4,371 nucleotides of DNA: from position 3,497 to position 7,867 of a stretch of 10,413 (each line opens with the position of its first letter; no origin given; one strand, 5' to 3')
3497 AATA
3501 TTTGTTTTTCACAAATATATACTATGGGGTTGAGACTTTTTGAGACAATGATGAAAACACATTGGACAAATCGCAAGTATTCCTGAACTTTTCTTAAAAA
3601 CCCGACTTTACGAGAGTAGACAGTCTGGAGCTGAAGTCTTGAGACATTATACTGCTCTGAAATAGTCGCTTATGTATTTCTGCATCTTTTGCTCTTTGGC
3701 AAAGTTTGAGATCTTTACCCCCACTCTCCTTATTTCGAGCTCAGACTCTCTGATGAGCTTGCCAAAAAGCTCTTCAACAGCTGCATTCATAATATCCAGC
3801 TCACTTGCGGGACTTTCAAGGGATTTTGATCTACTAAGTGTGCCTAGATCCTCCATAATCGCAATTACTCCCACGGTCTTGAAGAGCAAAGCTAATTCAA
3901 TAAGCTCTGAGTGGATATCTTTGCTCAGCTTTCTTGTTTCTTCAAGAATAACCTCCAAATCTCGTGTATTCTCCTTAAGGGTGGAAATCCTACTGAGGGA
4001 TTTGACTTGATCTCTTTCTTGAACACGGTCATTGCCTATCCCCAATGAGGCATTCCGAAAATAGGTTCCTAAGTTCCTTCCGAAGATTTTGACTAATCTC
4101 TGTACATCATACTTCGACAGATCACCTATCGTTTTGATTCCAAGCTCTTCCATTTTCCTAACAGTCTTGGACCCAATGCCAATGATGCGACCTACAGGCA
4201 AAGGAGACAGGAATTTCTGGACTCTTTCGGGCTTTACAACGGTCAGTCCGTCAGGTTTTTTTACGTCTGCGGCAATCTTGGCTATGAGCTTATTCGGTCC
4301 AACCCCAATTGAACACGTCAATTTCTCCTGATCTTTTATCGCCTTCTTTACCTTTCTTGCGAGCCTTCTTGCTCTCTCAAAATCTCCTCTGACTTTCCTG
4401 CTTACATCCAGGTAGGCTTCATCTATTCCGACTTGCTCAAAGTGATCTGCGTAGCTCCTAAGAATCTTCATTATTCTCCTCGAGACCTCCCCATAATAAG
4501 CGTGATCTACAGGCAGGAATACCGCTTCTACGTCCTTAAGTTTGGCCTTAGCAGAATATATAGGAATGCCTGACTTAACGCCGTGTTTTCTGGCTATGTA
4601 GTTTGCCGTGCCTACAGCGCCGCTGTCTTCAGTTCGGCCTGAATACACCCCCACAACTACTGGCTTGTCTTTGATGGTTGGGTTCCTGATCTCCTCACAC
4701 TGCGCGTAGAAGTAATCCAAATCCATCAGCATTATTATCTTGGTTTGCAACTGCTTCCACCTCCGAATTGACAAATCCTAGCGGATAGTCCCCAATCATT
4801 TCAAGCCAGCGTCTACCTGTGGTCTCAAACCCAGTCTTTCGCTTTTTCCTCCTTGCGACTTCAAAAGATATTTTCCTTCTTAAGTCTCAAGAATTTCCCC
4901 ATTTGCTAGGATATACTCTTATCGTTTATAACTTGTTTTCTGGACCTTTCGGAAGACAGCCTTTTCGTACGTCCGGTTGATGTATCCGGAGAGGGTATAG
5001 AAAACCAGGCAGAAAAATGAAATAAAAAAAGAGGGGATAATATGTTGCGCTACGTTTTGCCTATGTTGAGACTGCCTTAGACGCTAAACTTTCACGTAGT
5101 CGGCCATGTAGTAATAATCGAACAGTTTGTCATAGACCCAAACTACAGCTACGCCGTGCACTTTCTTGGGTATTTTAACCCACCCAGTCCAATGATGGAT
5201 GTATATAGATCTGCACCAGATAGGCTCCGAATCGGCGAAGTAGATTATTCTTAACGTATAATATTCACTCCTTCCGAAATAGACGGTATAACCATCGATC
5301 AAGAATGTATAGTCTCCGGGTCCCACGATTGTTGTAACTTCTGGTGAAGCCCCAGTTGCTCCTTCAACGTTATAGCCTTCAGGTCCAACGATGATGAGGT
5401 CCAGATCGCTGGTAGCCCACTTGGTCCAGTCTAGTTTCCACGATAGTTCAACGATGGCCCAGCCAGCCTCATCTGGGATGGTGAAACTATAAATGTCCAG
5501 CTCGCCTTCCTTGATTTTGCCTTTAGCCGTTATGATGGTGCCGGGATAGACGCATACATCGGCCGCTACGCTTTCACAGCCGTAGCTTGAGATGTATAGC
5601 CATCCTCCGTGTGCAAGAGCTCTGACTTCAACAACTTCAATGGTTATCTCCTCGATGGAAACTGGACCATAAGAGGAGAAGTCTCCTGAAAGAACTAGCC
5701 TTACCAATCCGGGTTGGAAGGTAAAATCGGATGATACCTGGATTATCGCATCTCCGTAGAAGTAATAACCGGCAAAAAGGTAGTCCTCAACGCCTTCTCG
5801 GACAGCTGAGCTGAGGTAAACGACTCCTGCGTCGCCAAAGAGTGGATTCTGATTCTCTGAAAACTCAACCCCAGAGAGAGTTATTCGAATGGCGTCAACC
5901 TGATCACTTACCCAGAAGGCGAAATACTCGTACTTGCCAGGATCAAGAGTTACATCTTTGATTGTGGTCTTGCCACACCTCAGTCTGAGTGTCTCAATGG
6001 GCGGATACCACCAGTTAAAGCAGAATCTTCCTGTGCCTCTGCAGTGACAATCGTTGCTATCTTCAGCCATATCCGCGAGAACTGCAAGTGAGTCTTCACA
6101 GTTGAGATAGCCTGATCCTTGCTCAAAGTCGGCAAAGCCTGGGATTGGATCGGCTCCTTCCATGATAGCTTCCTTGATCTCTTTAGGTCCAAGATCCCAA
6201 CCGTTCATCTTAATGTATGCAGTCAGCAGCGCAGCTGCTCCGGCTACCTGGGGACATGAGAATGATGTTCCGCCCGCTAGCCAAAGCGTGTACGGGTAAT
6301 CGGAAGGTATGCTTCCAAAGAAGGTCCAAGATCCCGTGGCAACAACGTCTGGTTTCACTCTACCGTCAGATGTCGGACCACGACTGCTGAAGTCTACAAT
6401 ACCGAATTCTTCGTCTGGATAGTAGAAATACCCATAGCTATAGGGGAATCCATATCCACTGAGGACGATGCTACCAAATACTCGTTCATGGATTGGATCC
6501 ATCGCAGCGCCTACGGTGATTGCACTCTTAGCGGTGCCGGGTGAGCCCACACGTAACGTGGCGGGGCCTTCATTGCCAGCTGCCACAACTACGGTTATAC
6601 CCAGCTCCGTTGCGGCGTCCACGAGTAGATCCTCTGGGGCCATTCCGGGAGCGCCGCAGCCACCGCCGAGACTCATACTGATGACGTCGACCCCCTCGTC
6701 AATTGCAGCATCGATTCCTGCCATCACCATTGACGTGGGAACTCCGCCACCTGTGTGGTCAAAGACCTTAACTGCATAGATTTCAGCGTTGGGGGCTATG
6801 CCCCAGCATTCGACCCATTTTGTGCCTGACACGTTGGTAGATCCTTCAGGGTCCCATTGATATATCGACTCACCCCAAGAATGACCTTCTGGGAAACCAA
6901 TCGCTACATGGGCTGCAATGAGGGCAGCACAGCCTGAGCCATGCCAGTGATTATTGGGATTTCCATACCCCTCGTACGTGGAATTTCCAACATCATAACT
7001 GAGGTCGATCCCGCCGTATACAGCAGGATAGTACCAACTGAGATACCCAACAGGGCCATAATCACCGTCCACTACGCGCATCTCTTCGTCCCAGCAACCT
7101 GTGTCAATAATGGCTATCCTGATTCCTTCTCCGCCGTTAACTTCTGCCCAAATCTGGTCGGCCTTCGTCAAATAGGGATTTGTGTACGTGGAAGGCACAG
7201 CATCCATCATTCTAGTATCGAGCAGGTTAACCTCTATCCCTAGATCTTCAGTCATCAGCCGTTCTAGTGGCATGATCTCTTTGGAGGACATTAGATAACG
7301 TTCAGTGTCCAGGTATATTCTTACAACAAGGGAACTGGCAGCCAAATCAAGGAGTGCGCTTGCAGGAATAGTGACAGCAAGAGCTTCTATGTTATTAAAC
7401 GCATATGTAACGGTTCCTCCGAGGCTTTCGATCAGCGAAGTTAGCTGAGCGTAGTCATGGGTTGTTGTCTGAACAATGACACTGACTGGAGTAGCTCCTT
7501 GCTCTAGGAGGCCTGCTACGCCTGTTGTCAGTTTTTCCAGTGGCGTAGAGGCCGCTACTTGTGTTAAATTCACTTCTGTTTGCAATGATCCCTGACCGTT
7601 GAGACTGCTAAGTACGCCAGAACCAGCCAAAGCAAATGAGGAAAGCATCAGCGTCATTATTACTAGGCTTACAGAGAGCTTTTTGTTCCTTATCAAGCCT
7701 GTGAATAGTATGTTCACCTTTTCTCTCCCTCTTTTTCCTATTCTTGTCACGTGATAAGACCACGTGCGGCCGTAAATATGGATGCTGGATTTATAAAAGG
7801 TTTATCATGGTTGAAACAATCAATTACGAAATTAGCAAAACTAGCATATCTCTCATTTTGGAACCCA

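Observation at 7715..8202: Mirror-image promoter and leader cassettes drive the two divergent protease genes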

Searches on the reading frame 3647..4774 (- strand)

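Call 6: search_protein_families(library=pfam, proteins=[window:3647-4774:-])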
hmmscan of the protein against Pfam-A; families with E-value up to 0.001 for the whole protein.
window:3647-4774:- (375 aa): 5 families
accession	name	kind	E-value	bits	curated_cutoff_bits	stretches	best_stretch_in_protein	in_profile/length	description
PF00817.25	IMS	-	1.2e-44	152.3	23.2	1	18-170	2-148/148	impB/mucB/samB family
PF11799.13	IMS_C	-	3e-12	47.4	20.7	1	258-365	2-106/109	impB/mucB/samB family C-terminal domain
PF11798.14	IMS_HHH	-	4.6e-08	33.3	24.4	1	182-213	1-32/32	IMS family HHH motif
PF21999.2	IMS_HHH_1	-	4.5e-07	30.7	27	1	199-244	5-50/53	DNA polymerase-iota, thumb domain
PF21704.3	POLH-Rev1_HhH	-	1.4e-06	28.8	27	1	192-246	1-56/56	DNApol eta/Rev1, HhH motif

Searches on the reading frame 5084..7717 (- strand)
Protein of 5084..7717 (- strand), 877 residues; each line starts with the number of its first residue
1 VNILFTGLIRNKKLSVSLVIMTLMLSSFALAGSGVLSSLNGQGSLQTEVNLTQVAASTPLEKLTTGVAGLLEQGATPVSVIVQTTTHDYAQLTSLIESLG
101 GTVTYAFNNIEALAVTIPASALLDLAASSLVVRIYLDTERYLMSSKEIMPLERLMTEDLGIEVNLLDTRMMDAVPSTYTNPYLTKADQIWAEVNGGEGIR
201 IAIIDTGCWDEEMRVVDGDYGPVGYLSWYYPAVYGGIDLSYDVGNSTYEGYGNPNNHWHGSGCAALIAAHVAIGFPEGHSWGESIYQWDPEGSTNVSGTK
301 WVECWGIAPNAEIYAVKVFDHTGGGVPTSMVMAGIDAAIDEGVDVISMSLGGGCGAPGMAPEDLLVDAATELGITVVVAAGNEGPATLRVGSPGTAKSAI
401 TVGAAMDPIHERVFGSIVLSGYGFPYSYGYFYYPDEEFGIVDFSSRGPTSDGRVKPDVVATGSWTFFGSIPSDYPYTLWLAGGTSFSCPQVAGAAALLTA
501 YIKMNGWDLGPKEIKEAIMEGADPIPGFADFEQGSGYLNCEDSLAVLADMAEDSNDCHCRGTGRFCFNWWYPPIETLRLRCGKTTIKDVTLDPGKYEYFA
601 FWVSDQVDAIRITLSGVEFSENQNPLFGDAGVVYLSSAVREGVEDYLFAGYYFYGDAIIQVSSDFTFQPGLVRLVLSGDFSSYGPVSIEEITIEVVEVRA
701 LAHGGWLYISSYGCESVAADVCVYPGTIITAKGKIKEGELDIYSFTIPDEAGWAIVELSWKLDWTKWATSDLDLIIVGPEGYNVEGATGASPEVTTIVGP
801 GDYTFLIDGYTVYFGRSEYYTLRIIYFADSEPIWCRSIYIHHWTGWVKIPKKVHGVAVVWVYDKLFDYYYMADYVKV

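Call 6: search_protein_families(library=pfam, proteins=[window:5084-7717:-])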
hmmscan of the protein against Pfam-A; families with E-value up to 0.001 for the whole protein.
window:5084-7717:- (877 aa): 1 family
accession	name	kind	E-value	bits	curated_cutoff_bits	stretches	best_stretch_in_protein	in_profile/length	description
PF00082.27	Peptidase_S8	-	7.7e-40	137.4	21.8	1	196-536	1-288/288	Subtilase family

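Call 17: find_homologous_proteins(query=window:5084-7717:-)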
Query window:5084-7717:- (877 aa): 1454 proteins with E <= 0.001 among 8000 candidates; the best 120 are listed. Only proteins of 482 to 1535 residues were searched: fused or split forms outside these lengths cannot appear, so this answer is no evidence that the protein stands alone or is whole; lengths 'longer' or 'shorter' looks for them.
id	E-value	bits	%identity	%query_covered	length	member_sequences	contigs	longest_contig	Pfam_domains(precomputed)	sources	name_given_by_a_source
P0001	0.0e+0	2026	100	100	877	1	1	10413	PF00082.28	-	-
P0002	0.0e+0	1105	62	95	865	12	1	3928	PF00082.28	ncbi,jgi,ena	-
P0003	0.0e+0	1081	59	100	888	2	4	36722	PF00082.28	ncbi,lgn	ncbi:MAG: S8 family serine peptidase [Candidatus Hodarchaeota archaeon]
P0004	0.0e+0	1065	60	95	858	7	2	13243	PF00082.28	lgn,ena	-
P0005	0.0e+0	1046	58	99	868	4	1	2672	PF00082.28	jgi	jgi:subtilisin family serine protease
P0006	0.0e+0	1025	63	65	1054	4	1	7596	PF00082.28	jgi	jgi:subtilisin family serine protease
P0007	2.8e-289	980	54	99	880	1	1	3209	PF00082.28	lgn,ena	-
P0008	1.8e-288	978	60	66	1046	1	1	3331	PF00082.28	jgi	jgi:hypothetical protein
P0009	1.1e-286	972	54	95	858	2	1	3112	PF00082.28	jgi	-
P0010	3.0e-286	970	53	98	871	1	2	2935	PF00082.28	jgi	jgi:hypothetical protein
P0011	2.0e-284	964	53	99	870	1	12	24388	PF00082.28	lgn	-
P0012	3.3e-283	960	55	95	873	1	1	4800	PF00082.28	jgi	jgi:hypothetical protein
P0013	4.0e-282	957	55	94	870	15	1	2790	PF00082.28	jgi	jgi:hypothetical protein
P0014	5.3e-276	937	53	98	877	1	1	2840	PF00082.28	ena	-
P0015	4.0e-271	920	51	99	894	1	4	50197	PF00082.28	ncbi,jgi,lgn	-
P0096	1.2e-195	671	59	60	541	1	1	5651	PF00082.28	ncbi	ncbi:MAG: S8 family serine peptidase, partial [Candidatus Hodarchaeota archaeon]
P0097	2.2e-178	613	57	56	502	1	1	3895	PF00082.28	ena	-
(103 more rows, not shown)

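Call 18: find_encoding_contigs(protein=P0003, flank=4000, max_places=3)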
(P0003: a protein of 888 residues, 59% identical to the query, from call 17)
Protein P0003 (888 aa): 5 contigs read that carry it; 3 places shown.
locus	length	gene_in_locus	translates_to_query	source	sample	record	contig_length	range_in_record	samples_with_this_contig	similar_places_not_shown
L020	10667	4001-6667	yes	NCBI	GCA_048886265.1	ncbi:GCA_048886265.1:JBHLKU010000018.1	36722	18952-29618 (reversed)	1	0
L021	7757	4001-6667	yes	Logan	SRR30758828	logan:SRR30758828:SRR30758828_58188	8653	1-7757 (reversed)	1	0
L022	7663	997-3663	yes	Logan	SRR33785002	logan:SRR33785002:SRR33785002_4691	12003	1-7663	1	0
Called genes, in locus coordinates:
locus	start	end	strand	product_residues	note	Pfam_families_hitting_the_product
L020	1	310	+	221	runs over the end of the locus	PF00730:HhH-GPD, PF00633:HHH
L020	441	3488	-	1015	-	PF00082:Peptidase_S8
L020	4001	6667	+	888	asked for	PF00082:Peptidase_S8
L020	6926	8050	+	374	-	PF00817:IMS, PF11798:IMS_HHH, PF21704:POLH-Rev1_HhH (weak), PF21999:IMS_HHH_1, PF11799:IMS_C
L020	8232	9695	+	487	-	-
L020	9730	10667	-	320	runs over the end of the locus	-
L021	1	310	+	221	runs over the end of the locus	PF00730:HhH-GPD, PF00633:HHH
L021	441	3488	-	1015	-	PF00082:Peptidase_S8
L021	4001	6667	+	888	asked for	PF00082:Peptidase_S8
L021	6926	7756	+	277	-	?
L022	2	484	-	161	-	?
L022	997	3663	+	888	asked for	PF00082:Peptidase_S8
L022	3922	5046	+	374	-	PF00817:IMS, PF11798:IMS_HHH, PF21704:POLH-Rev1_HhH (weak), PF21999:IMS_HHH_1, PF11799:IMS_C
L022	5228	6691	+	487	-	-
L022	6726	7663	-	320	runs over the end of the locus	-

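Call 19: find_encoding_contigs(protein=P0004, flank=4000, max_places=2)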
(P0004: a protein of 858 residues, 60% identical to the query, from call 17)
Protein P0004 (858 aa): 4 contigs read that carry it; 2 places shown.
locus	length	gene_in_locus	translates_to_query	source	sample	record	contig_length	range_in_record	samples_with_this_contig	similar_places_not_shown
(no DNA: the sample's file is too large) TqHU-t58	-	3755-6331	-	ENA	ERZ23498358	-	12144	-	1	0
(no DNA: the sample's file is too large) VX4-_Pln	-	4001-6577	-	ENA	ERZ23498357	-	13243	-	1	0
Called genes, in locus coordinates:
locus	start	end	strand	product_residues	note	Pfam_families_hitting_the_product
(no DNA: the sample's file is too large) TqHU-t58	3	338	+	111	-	?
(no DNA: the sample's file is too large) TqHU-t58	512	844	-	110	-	PF03259:Robl_LC7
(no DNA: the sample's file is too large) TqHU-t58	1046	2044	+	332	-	PF00557:Peptidase_M24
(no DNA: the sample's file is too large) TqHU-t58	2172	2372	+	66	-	-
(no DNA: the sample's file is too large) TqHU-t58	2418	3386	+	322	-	PF08271:Zn_Ribbon_TF, PF00134:Cyclin_N (faint), PF00382:TFIIB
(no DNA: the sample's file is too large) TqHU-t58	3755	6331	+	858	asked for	PF00082:Peptidase_S8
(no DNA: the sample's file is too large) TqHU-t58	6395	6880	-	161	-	PF00258:Flavodoxin_1, PF12724:Flavodoxin_5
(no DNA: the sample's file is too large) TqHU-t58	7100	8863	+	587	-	PF00501:AMP-binding, PF13193:AMP-binding_C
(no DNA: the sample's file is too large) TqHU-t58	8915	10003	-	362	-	PF12797:Fer4_2 (faint), PF12838:Fer4_7, PF13187:Fer4_9 (weak), PF13237:Fer4_10 (weak), PF14697:Fer4_21, PF00037:Fer4, PF12837:Fer4_6 (weak), PF13237:Fer4_10 (weak)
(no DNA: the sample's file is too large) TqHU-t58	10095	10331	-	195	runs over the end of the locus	PF13248:Zn_ribbon_3 (weak)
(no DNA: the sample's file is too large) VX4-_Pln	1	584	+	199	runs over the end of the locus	PF02223:Thymidylate_kin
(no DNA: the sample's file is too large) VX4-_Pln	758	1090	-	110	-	PF03259:Robl_LC7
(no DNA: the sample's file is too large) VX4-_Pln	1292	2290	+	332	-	PF00557:Peptidase_M24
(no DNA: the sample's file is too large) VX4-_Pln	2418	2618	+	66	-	-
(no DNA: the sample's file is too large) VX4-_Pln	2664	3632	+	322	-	PF08271:Zn_Ribbon_TF, PF00134:Cyclin_N (faint), PF00382:TFIIB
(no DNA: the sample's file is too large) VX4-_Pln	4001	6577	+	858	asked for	PF00082:Peptidase_S8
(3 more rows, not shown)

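Call 20: find_encoding_contigs(protein=P0002, flank=4000, max_places=2)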
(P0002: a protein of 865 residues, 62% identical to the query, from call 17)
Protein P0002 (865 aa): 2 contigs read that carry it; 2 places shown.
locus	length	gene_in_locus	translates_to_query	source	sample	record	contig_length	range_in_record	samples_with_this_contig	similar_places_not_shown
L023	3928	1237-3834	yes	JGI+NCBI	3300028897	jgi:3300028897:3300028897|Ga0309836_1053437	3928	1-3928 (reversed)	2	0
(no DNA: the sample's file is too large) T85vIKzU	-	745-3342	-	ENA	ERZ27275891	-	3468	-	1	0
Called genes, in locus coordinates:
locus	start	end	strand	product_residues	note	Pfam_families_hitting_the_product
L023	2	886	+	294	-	?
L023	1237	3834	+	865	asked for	PF00082:Peptidase_S8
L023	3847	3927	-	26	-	?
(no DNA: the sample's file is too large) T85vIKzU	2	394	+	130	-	?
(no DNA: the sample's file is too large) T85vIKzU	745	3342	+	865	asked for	PF00082:Peptidase_S8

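Call 25: find_encoding_contigs(protein=P0006, flank=4000, max_places=2)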
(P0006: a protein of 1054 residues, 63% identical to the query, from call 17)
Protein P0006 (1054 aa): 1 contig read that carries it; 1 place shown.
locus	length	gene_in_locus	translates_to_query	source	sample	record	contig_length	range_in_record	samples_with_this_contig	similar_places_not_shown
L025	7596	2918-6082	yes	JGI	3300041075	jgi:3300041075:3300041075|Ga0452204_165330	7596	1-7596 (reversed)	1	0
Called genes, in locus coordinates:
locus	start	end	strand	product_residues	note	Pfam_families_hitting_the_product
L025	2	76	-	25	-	?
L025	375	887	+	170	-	PF00132:Hexapep, PF14602:Hexapep_2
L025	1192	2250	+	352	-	-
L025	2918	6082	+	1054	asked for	PF00082:Peptidase_S8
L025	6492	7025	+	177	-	PF02517:Rce1-like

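Call 26: find_encoding_contigs(protein=P0011, flank=4000, max_places=2)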
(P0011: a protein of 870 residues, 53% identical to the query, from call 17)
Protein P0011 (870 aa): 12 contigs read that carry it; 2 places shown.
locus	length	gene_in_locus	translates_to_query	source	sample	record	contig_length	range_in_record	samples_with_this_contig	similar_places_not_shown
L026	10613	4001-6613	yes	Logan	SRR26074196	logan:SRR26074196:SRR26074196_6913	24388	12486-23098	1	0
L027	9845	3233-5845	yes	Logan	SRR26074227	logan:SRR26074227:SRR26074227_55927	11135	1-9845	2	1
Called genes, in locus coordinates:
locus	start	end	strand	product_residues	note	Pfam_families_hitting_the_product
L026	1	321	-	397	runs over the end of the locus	PF00753:Lactamase_B, PF23023:Anti-Pycsar_Apyc1 (weak)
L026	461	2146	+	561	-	PF01642:MM_CoA_mutase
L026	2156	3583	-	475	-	PF02629:CoA_binding (weak), PF13380:CoA_binding_2, PF13607:Succ_CoA_lig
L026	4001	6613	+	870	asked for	PF00082:Peptidase_S8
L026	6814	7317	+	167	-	PF03061:4HBT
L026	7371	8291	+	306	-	PF01008:IF-2B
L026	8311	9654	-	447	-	PF07690:MFS_1, PF12832:MFS_1_like (weak), PF07690:MFS_1 (weak)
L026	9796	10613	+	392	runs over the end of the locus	PF04389:Peptidase_M28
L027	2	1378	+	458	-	?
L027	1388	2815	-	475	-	PF02629:CoA_binding (weak), PF13380:CoA_binding_2, PF13607:Succ_CoA_lig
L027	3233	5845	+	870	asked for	PF00082:Peptidase_S8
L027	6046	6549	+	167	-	PF03061:4HBT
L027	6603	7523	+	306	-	PF01008:IF-2B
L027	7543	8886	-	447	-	PF07690:MFS_1, PF12832:MFS_1_like (weak), PF07690:MFS_1 (weak)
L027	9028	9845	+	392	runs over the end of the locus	PF04389:Peptidase_M28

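Call 27: find_encoding_contigs(protein=P0015, flank=4000, max_places=2)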
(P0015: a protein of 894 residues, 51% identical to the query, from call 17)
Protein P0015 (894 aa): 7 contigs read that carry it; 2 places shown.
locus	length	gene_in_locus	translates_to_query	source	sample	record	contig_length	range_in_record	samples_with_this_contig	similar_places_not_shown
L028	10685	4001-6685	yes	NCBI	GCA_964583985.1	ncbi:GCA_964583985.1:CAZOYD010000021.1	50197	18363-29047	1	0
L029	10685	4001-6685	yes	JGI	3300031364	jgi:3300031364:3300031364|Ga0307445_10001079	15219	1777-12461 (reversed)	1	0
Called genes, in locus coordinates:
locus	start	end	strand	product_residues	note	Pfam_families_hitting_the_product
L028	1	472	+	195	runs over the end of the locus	PF04191:PEMT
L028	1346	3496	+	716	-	PF20773:InhA-like_MAM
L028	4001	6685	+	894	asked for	PF00082:Peptidase_S8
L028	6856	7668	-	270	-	PF12706:Lactamase_B_2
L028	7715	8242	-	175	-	PF00025:Arf, PF00071:Ras, PF03029:ATP_bind_1 (faint), PF08477:Roc, PF13401:AAA_22 (weak)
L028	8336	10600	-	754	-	PF02384:N6_Mtase, PF20473:MmeI_Mtase (faint), PF07669:Eco57I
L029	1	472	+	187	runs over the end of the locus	PF04191:PEMT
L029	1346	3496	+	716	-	PF20773:InhA-like_MAM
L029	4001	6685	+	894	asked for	PF00082:Peptidase_S8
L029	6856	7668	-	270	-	PF12706:Lactamase_B_2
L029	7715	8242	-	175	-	PF00025:Arf, PF00071:Ras, PF03029:ATP_bind_1 (faint), PF08477:Roc, PF13401:AAA_22 (weak)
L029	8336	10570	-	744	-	PF02384:N6_Mtase, PF20473:MmeI_Mtase (faint), PF07669:Eco57I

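Call 31: find_homologous_proteins(query=L020:441-3488:-, max_evalue=1e-100)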
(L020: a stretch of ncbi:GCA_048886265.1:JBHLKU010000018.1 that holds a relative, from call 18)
Query L020:441-3488:- (1015 aa): 90 proteins with E <= 1e-100 among 8000 candidates. Only proteins of 558 to 1777 residues were searched: fused or split forms outside these lengths cannot appear, so this answer is no evidence that the protein stands alone or is whole; lengths 'longer' or 'shorter' looks for them.
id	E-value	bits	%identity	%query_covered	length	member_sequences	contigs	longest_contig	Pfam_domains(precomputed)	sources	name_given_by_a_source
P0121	0.0e+0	2389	100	100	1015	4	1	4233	PF00082.28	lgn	-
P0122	0.0e+0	1692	73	100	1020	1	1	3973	PF00082.28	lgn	-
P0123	0.0e+0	1555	70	86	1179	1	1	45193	PF00082.28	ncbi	ncbi:MAG: S8 family serine peptidase [Candidatus Hodarchaeota archaeon]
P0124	0.0e+0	1286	60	99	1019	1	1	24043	PF00082.28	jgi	jgi:subtilisin family serine protease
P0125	0.0e+0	1280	60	96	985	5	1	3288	PF00082.28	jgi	jgi:subtilisin family serine protease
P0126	0.0e+0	1278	58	99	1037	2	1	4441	PF00082.28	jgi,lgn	jgi:subtilisin family serine protease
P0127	0.0e+0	1274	59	98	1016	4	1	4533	PF00082.28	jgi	-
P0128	0.0e+0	1273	58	99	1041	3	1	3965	PF00082.28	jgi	jgi:subtilisin family serine protease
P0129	0.0e+0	1259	58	98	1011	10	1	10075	PF00082.28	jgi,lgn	-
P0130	0.0e+0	1254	58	99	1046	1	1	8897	PF00082.28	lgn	-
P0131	0.0e+0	1247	57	99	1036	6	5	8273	PF00082.28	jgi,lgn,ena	-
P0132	0.0e+0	1230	56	99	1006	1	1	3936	PF00082.28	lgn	-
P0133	0.0e+0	1223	74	73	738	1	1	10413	PF00082.28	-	-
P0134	0.0e+0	1216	55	99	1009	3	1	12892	PF00082.28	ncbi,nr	ncbi:S8 family serine peptidase [Candidatus Bathyarchaeota archaeon]|nr:S8 family serine peptidase [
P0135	0.0e+0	1164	55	96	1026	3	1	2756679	PF00082.28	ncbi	ncbi:MAG: S8 family serine peptidase [Candidatus Atabeyarchaeum deiterrae]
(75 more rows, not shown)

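Call 32: find_encoding_contigs(protein=P0122, flank=3000, max_places=2)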
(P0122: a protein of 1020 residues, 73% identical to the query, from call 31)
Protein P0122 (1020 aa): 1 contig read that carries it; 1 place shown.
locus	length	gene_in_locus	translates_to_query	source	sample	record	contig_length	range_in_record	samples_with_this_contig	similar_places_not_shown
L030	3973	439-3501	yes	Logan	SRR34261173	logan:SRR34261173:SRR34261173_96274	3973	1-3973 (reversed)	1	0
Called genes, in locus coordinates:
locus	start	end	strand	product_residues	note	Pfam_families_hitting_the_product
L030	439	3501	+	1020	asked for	PF00082:Peptidase_S8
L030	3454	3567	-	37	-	-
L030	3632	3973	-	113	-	?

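Call 33: find_encoding_contigs(protein=P0124, flank=4000, max_places=2)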
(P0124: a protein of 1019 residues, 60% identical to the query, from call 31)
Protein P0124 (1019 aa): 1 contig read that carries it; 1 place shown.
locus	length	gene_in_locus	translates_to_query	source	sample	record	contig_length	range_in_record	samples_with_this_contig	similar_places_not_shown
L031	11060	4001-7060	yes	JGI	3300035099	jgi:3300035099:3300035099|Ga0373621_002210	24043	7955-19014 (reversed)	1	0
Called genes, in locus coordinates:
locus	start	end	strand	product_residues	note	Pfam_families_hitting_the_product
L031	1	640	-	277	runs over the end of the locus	PF00382:TFIIB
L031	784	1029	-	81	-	PF04410:Gar1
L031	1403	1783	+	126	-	PF01248:Ribosomal_L7Ae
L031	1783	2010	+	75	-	PF01200:Ribosomal_S28e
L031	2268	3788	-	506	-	PF04055:Radical_SAM, PF13353:Fer4_12 (weak), PF13186:SPASM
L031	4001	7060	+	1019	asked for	PF00082:Peptidase_S8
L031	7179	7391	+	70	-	-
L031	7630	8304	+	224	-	PF09754:PAC2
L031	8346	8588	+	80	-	-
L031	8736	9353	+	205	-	-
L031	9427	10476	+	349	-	PF04055:Radical_SAM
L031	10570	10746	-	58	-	-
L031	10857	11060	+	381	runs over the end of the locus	PF13353:Fer4_12, PF04055:Radical_SAM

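Call 34: find_encoding_contigs(protein=P0129, flank=4000, max_places=2)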
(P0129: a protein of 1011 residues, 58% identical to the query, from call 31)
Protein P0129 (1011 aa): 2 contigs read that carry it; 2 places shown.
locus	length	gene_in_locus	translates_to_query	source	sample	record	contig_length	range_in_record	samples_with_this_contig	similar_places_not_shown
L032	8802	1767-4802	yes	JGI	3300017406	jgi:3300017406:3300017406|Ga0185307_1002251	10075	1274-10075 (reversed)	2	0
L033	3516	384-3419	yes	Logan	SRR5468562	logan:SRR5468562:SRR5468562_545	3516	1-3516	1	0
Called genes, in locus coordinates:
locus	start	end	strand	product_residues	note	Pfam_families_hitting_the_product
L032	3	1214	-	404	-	?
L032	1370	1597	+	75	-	-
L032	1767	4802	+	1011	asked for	PF00082:Peptidase_S8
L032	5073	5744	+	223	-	PF09754:PAC2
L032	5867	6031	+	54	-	-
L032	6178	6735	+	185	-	-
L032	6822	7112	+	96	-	PF12840:HTH_20, PF01022:HTH_5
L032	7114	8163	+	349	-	PF04055:Radical_SAM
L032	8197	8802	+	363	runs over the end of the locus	PF04055:Radical_SAM, PF13353:Fer4_12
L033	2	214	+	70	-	?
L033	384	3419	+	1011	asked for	PF00082:Peptidase_S8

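Call 69: find_encoding_contigs(protein=P0096, flank=4500, max_places=2)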
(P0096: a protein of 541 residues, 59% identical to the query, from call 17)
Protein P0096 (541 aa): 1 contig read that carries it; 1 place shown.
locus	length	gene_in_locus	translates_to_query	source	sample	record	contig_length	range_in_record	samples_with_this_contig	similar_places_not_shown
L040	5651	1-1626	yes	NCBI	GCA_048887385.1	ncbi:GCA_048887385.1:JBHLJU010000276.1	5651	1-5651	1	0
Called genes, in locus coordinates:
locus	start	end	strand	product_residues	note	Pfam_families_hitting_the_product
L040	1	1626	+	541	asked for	PF00082:Peptidase_S8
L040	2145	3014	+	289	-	PF05496:RuvB_N (faint), PF00004:AAA (weak), PF07726:AAA_3, PF07728:AAA_5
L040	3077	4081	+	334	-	PF05762:VWA_CoxE (weak), PF13768:VWA_3 (faint), PF13519:VWA_2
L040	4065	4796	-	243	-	PF03009:GDPD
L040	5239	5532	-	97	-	PF01978:TrmB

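Call 70: find_encoding_contigs(protein=P0097, flank=3000, max_places=2)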
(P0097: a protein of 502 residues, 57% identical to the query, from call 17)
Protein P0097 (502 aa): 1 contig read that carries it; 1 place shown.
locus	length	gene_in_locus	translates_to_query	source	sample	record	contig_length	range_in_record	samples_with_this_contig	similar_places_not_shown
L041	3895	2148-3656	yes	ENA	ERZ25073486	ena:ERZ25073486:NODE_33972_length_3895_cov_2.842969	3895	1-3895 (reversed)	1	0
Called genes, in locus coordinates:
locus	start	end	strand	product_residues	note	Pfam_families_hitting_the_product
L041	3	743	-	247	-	?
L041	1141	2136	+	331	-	-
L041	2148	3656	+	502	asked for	PF00082:Peptidase_S8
